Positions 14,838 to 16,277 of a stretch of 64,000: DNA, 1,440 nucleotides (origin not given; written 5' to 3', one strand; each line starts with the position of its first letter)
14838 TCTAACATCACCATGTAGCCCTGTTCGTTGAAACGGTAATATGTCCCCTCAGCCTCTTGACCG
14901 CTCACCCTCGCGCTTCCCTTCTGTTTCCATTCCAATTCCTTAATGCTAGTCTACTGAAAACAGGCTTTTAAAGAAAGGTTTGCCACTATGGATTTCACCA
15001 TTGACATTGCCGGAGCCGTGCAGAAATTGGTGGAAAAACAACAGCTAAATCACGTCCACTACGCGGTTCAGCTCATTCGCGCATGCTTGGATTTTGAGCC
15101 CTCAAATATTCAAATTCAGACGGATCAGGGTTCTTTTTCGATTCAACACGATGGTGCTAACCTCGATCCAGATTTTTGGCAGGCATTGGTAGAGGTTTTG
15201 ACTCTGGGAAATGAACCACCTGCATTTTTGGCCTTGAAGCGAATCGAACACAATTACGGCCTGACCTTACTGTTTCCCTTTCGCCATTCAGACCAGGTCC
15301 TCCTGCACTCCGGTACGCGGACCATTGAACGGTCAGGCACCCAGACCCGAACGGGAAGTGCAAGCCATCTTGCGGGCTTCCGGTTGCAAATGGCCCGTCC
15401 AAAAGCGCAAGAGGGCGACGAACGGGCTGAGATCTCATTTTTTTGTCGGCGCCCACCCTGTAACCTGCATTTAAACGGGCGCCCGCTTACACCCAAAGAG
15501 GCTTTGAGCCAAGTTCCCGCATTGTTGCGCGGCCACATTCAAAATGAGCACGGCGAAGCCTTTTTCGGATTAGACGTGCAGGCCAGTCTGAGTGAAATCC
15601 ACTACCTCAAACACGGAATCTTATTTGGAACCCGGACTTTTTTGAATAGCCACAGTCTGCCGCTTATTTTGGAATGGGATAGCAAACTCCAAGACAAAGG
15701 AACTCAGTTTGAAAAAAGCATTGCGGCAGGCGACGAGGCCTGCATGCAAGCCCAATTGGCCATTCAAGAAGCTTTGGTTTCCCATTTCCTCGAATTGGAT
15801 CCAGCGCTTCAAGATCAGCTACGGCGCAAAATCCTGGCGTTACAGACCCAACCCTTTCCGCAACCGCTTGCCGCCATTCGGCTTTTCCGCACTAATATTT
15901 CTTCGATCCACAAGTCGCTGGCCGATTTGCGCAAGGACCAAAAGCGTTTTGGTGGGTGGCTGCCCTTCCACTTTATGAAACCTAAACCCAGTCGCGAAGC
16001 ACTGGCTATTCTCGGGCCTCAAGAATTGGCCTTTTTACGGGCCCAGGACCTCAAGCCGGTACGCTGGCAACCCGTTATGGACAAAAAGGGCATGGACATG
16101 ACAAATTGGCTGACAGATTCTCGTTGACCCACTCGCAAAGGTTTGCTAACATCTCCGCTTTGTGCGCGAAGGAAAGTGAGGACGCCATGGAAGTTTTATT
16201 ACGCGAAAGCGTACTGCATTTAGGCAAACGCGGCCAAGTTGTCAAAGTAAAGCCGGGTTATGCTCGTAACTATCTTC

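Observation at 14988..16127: Catalytically degenerate GHKL paralog encoded immediately downstream of the active GHKL protein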

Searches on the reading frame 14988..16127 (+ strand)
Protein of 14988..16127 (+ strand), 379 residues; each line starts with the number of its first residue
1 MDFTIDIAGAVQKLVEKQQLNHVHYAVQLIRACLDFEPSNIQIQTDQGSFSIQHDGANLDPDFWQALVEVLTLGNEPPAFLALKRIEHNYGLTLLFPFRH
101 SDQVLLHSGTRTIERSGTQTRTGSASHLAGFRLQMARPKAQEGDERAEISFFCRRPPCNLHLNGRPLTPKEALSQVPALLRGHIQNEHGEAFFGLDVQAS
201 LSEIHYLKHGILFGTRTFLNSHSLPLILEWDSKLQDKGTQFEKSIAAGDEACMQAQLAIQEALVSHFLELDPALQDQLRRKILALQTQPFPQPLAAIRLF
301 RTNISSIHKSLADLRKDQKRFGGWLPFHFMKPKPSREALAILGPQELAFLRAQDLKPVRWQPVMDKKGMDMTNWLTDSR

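Call 3: search_protein_families(library=pfam, proteins=[window:14988-16127:+], max_evalue=1)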
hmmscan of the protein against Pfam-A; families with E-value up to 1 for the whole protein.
window:14988-16127:+ (379 aa): 1 family
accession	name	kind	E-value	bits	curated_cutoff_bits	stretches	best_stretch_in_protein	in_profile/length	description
PF11773.13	ComGE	-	0.17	12.3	25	1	13-57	33-77/82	Competence system putative prepilin ComGE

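Call 4: search_protein_families(library=ncbifam, proteins=[window:14988-16127:+], max_evalue=1)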
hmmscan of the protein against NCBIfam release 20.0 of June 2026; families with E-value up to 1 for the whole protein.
window:14988-16127:+ (379 aa): 0 families

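Call 6: find_homologous_proteins(query=window:14988-16127:+, max_evalue=0.001)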
Query window:14988-16127:+ (379 aa): 2 proteins with E <= 0.001 among 6964 candidates.
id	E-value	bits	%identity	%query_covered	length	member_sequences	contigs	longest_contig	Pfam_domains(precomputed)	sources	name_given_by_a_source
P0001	3.8e-75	272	41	100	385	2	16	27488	-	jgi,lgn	-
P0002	1.0e-74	270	42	99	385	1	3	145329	-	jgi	jgi:hypothetical protein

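Call 10: find_encoding_contigs(protein=P0001, flank=8000, max_places=3)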
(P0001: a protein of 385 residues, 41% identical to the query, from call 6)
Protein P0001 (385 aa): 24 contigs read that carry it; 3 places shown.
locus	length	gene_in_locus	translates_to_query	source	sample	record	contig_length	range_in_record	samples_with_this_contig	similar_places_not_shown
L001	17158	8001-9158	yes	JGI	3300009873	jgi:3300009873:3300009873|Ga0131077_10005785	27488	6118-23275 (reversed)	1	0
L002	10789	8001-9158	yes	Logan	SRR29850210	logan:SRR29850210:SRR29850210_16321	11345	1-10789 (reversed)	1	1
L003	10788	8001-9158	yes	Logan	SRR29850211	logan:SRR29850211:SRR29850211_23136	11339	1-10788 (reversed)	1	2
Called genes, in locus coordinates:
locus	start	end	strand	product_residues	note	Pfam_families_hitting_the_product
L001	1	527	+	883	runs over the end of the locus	PF00133:tRNA-synt_1, PF09334:tRNA-synt_1g, PF13603:tRNA-synt_1_2 (weak), PF08264:Anticodon_1, PF10458:Val_tRNA-synt_C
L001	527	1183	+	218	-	PF04326:SLFN_AlbA_2, PF01047:MarR (faint)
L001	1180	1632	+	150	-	-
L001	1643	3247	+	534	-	PF01676:Metalloenzyme, PF06415:iPGM_N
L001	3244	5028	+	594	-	PF02535:Zip, PF03773:ArsP_1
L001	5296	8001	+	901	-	PF13589:HATPase_c_3 (weak)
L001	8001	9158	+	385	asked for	-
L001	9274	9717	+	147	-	PF01281:Ribosomal_L9_N, PF03948:Ribosomal_L9_C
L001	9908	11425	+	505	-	PF00171:Aldedh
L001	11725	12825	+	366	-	PF01571:GCV_T, PF08669:GCV_T_C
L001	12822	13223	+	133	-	PF01597:GCV_H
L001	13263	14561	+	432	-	PF02347:GDC-P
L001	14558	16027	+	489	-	PF00266:Aminotran_5, PF21478:GcvP2_C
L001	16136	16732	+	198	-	PF04542:Sigma70_r2, PF08281:Sigma70_r4_2, PF04545:Sigma70_r4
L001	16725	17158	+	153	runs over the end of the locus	-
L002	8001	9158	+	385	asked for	-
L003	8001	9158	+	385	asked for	-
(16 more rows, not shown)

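Call 11: find_encoding_contigs(protein=P0002, flank=8000, max_places=3)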
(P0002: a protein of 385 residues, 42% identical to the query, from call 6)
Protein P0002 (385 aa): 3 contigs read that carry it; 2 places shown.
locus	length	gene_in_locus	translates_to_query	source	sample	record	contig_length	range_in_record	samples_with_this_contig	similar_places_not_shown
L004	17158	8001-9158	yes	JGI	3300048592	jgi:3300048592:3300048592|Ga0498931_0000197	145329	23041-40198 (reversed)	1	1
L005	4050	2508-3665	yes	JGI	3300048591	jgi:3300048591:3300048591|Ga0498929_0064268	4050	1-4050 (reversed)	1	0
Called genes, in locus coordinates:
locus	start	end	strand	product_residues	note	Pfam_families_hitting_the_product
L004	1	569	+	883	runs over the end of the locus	PF00133:tRNA-synt_1, PF09334:tRNA-synt_1g, PF13603:tRNA-synt_1_2 (weak), PF08264:Anticodon_1, PF10458:Val_tRNA-synt_C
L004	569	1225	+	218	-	PF04326:SLFN_AlbA_2, PF13412:HTH_24 (faint)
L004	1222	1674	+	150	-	-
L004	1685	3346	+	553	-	PF01676:Metalloenzyme, PF06415:iPGM_N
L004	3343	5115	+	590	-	PF02535:Zip, PF03773:ArsP_1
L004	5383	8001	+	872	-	PF13589:HATPase_c_3 (weak)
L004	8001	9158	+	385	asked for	-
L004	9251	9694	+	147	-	PF01281:Ribosomal_L9_N, PF03948:Ribosomal_L9_C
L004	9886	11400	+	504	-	PF00171:Aldedh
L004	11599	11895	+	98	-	-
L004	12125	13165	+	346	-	PF01571:GCV_T, PF08669:GCV_T_C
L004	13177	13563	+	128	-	PF01597:GCV_H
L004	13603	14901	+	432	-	PF02347:GDC-P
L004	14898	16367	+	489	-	PF00266:Aminotran_5, PF21478:GcvP2_C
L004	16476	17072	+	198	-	PF04542:Sigma70_r2, PF08281:Sigma70_r4_2, PF04545:Sigma70_r4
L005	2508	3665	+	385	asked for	-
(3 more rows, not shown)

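Call 21: search_protein_representatives(alignment_id=A1)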
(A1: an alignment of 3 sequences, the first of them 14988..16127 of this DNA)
Query: 3 sequences, 385 profile positions. Proteins with E-value up to 0.001 (for the whole library): 125; up to 1e-10: 63; up to 1e-30: 49. The best 125 are listed.
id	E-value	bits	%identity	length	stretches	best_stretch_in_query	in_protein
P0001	2.1e-223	758.0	-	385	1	1-385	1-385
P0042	6.8e-60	219.8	-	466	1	1-352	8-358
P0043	8.1e-57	209.6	-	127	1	253-378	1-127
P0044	1.1e-52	196.0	-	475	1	3-352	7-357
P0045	1.4e-50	189.2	-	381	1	3-358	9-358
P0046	1.5e-48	182.5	-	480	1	3-324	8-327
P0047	1.1e-47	179.6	-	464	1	2-358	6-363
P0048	1.7e-47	179.0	-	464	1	2-358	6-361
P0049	1.9e-47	178.8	-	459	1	1-363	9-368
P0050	2.0e-47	178.8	-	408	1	4-354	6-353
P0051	7.1e-47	176.9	-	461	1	2-352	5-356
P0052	8.9e-47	176.6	-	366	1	2-358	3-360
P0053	1.2e-46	176.1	-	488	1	3-352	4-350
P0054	6.7e-46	173.7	-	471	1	3-377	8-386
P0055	2.5e-45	171.8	-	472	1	3-373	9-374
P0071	4.8e-39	151.1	-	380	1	2-352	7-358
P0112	6.0e-09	52.1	-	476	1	2-361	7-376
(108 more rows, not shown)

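Call 23: search_solved_structures(query=A2, max_evalue=10, show_alignments=3)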
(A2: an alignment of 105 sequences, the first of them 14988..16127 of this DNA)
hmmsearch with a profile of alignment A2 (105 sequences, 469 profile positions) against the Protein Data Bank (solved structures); distinct sequences matched with E-value up to 10: 32.
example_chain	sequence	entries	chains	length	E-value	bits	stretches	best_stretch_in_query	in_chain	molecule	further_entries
4ivg_A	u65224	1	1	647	1.6e-05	26.9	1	52-176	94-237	TNF receptor-associated protein 1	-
6d14_A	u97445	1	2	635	2e-05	26.6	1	52-176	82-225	TNF receptor-associated protein 1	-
4j0b_A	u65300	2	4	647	2.2e-05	26.5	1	52-176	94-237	TNF receptor-associated protein 1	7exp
5tvu_A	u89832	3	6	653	2.2e-05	26.4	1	52-176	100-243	TNF receptor-associated protein 1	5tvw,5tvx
5tth_B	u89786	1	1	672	2.5e-05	26.3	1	52-176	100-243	C-terminal Spytag fusion of R417A zebrafish TNF receptor-associated protein 1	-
4ipe_A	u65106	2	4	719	2.9e-05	26.1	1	52-176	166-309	TNF receptor-associated protein 1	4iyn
5tth_A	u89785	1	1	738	3.1e-05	26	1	52-176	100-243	C-terminal SpyCatcher fusion of wildtype zebrafish TNF receptor-associated protein 1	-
7c04_A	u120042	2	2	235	0.00074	21.4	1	54-175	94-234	Heat shock protein 75 kDa, mitochondrial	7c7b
5f3k_A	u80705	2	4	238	0.00076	21.4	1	54-175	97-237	Heat shock protein 75 kDa, mitochondrial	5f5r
7u8u_A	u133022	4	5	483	0.0013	20.7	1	83-176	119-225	Heat shock protein 75 kDa, mitochondrial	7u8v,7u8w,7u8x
7kck_A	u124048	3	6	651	0.0013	20.6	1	83-176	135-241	Heat shock protein 75 kDa, mitochondrial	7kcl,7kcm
5hph_A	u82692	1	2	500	0.0014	20.5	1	83-176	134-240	Heat shock protein 75 kDa, mitochondrial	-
4z1f_A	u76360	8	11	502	0.0014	20.5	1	83-176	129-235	Heat shock protein 75 kDa, mitochondrial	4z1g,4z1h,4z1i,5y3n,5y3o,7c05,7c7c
7ulk_A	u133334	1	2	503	0.0014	20.5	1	83-176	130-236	Heat shock protein 75 kDa, mitochondrial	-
6xg6_A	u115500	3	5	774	0.0021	20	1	83-176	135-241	Heat shock protein 75 kDa, mitochondrial, Fibronectin binding protein fusion | Heat shock protein 75 kDa, mitochondrial, SpyCatcher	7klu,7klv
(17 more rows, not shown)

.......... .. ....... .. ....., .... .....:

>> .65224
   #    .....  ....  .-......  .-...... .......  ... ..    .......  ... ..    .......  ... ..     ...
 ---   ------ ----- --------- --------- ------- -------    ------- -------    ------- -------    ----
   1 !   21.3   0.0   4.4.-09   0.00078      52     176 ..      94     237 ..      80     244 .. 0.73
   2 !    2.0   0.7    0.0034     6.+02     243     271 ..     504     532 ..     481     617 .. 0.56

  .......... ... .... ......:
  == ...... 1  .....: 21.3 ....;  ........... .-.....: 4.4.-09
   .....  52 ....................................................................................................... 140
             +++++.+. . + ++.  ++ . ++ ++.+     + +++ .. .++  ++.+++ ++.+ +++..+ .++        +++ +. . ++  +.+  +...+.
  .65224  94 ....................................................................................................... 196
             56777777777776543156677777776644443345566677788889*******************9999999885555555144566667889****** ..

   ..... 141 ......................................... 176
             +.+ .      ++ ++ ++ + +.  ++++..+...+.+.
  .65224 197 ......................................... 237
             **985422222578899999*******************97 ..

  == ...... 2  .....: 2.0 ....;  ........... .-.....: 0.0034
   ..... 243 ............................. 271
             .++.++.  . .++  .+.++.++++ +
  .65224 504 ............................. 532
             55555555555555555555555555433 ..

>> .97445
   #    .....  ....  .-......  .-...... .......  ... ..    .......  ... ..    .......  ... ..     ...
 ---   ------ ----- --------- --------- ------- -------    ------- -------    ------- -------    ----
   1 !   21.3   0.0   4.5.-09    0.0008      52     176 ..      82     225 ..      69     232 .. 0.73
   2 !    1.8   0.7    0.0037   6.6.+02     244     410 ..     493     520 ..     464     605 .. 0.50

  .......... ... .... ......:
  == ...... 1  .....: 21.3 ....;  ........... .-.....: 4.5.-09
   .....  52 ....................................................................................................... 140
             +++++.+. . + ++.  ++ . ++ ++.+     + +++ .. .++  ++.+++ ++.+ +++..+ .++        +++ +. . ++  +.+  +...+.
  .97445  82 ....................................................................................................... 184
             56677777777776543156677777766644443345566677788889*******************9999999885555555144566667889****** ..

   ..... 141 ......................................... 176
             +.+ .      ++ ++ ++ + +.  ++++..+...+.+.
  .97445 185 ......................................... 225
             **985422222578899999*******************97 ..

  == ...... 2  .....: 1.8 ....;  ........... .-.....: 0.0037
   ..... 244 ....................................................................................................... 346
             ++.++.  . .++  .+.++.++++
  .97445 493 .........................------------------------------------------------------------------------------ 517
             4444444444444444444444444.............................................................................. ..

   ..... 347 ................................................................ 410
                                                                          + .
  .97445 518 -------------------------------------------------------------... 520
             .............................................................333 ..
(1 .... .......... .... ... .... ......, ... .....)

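Call 24: search_protein_families(library=pfam, alignment_id=A2, max_evalue=0.01)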
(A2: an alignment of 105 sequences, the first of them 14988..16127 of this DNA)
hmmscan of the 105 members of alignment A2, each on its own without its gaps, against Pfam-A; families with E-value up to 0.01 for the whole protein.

A. member 1, window:14988-16127:+ (379 aa): 0 families

B. families by the number of members that match (of 105 scanned): 6 families
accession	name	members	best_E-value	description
PF02518.31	HATPase_c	10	0.00058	Histidine kinase-, DNA gyrase B-, and HSP90-like ATPase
PF13589.12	HATPase_c_3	7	0.0012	Histidine kinase-, DNA gyrase B-, and HSP90-like ATPase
PF11836.14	Phage_TAC_11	1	7.3e-05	Phage tail tube protein, GTA-gp10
PF00596.27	Aldolase_II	1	0.0025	Class II Aldolase and Adducin N-terminal domain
PF18556.6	TetR_C_35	1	0.0029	Bacterial Tetracyclin repressor, C-terminal domain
PF25169.1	DUF7830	1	0.0059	Domain of unknown function (DUF7830)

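Call 29: search_protein_families(library=padloc, proteins=[window:14988-16127:+], max_evalue=0.1)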
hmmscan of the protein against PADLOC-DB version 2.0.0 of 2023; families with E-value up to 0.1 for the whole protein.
window:14988-16127:+ (379 aa): 0 families

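Call 39: predict_structure(alignment_id=A2)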
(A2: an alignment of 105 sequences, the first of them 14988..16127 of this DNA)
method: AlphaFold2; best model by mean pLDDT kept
length: 379 residues; sequences in the alignment: 105
mean_pLDDT: 93.4   pTM: 0.88
mean pLDDT of the five models: 93.4, 93.1, 92.8, 92.6, 91.9
residues with pLDDT >= 90: 325; 70-90: 33; 50-70: 19; < 50: 2
segments of 3 or more residues with pLDDT < 50: none
pLDDT, mean of each block of 10 residues (from residue 1): 88 91 95 97 97 98 98 95 95 95 98 98 98 95 96 97 97 93 98 96 97 96 96 86 96 97 97 96 91 97 95 97 95 87 96 94 59 59
secondary structure, 60 per line:
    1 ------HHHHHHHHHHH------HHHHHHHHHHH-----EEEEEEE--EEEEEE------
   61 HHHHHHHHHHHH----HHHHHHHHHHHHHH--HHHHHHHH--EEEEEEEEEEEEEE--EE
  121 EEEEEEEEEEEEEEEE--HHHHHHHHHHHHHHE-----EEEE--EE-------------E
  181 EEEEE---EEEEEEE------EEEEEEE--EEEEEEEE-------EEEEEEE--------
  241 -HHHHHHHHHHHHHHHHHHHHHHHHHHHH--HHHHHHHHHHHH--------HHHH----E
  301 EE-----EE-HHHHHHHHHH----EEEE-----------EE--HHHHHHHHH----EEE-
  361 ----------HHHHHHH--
elements in order: H7-17 H24-34 E40-46 E49-54 H61-72 H77-90 H93-100 E103-116 E119-136 H139-152 E159-162 E180-185 E189-195 E202-208 E211-218 E226-232 H242-269 H272-283 H292-295 E300-302 H311-320 E325-328 H344-352 E357-359 H371-377

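Call 49: list_cluster_members(proteins=[window:14988-16127:+, P0071, P0044, P0112, P0003])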
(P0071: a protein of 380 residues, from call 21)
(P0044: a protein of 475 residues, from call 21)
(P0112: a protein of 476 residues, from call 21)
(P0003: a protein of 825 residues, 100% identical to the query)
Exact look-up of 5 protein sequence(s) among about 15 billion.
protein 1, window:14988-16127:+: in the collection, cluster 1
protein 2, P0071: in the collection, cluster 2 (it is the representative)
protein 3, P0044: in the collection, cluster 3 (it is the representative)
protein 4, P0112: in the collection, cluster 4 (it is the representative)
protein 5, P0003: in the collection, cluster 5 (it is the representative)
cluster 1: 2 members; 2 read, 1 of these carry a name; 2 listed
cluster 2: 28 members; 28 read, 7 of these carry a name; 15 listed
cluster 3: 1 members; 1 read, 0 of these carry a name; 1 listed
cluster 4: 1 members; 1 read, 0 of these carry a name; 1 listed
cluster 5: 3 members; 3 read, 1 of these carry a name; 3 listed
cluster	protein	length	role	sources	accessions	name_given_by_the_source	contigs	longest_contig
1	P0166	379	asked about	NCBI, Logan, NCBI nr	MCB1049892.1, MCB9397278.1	MAG: hypothetical protein H6510_05655 [Acidobacteria bacterium] | hypothetical protein [Acidobacteriota bacterium]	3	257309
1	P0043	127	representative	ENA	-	-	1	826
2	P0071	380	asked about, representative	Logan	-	-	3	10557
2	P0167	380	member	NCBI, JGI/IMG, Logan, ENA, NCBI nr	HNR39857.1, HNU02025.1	MAG TPA: hypothetical protein PKN61_12550 [Acidobacteriota bacterium] | hypothetical protein [Acidobacteriota bacterium]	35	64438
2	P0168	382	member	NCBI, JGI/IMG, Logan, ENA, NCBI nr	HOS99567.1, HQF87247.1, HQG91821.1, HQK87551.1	MAG TPA: hypothetical protein PLY66_01050 [Acidobacteriota bacterium] | hypothetical protein [Acidobacteriota bacterium]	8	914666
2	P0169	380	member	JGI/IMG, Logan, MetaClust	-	\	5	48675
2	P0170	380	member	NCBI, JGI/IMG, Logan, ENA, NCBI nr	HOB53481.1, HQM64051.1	MAG TPA: hypothetical protein PK176_12130 [Acidobacteriota bacterium] | hypothetical protein [Acidobacteriota bacterium]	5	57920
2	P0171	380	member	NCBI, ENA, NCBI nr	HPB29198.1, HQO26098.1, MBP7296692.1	MAG TPA: hypothetical protein PLK89_10360 [Acidobacteriota bacterium] | hypothetical protein [Acidobacteriota bacterium]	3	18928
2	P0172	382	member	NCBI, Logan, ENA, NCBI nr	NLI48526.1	MAG: hypothetical protein GX414_15605 [Acidobacteria bacterium] | hypothetical protein [Acidobacteriota bacterium]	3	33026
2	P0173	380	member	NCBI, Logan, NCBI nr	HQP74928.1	MAG TPA: hypothetical protein PLU41_12970 [Acidobacteriota bacterium] | hypothetical protein [Acidobacteriota bacterium]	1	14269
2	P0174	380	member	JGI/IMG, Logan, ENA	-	-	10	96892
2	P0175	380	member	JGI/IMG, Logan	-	-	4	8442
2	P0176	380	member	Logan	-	-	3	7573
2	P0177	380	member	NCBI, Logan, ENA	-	-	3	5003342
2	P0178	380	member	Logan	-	-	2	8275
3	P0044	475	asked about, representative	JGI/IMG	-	-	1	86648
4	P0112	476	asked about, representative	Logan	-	-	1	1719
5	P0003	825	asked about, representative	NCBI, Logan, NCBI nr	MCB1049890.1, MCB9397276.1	MAG: ATP-binding protein [Acidobacteria bacterium] | ATP-binding protein [Acidobacteriota bacterium]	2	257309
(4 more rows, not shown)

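Call 73: search_dna_similar(query=window:14988-16127:+, collection=plasmids, mode=protein, max_evalue=0.001, max_rows=10)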
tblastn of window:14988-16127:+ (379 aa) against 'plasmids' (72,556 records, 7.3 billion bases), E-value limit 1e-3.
No match.
